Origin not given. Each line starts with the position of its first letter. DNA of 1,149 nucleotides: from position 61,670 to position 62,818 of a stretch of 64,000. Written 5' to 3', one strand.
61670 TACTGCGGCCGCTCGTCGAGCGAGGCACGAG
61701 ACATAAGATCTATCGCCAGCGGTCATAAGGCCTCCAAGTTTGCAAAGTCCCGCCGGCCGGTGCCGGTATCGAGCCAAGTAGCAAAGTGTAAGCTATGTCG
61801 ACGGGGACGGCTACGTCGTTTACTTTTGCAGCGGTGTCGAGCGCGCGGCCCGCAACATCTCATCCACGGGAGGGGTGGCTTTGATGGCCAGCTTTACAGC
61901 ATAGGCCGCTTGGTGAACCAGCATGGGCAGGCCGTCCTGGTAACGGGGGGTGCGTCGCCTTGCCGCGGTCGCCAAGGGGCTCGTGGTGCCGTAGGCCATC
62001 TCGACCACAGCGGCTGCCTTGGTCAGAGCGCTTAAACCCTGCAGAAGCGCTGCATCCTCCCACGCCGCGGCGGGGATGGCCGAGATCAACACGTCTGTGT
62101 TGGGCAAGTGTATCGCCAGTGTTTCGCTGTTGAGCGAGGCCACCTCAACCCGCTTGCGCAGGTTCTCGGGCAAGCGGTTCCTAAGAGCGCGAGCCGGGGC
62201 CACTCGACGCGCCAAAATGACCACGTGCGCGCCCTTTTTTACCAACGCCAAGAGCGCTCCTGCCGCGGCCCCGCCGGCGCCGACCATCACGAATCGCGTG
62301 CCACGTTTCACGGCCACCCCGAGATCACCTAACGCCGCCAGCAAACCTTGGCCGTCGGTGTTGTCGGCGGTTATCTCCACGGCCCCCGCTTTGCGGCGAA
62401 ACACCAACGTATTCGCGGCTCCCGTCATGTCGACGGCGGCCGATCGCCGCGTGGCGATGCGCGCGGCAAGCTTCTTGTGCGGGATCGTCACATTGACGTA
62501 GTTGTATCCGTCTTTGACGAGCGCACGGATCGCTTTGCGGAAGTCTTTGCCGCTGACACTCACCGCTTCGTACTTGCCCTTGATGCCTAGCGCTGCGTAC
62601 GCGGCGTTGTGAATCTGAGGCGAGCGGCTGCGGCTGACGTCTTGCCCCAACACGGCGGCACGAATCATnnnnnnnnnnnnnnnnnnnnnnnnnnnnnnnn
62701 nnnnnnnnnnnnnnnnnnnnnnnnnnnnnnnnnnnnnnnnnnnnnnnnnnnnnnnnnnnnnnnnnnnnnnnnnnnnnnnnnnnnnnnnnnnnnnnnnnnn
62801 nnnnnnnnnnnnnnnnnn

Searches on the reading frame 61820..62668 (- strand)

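Call 58: search_protein_families(library=pfam, proteins=[window:61820-62668:-], max_evalue=0.001)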
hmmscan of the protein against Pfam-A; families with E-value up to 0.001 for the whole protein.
window:61820-62668:- (282 aa): 6 families
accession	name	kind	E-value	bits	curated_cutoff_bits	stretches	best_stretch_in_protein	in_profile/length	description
PF08501.16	Shikimate_dh_N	-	2.2e-19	69.9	27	1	6-88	1-83/83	Shikimate dehydrogenase substrate binding domain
PF01488.26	Shikimate_DH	-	1.1e-05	26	24.3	1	123-200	12-85/138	Shikimate / quinate 5-dehydrogenase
PF01262.27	AlaDh_PNT_C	-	2.5e-05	24.3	23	1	117-225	22-129/214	Alanine dehydrogenase/PNT, C-terminal domain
PF03435.24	Sacchrp_dh_NADP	-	5.1e-05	24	25.1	0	127-210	2-86/129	Saccharopine dehydrogenase NADP binding domain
PF18317.6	SDH_C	-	5.2e-05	23.3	25.8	1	246-276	1-31/31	Shikimate 5'-dehydrogenase C-terminal domain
PF13241.12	NAD_binding_7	-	0.00087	20.3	22.1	0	122-202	6-73/104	Putative NAD(P)-binding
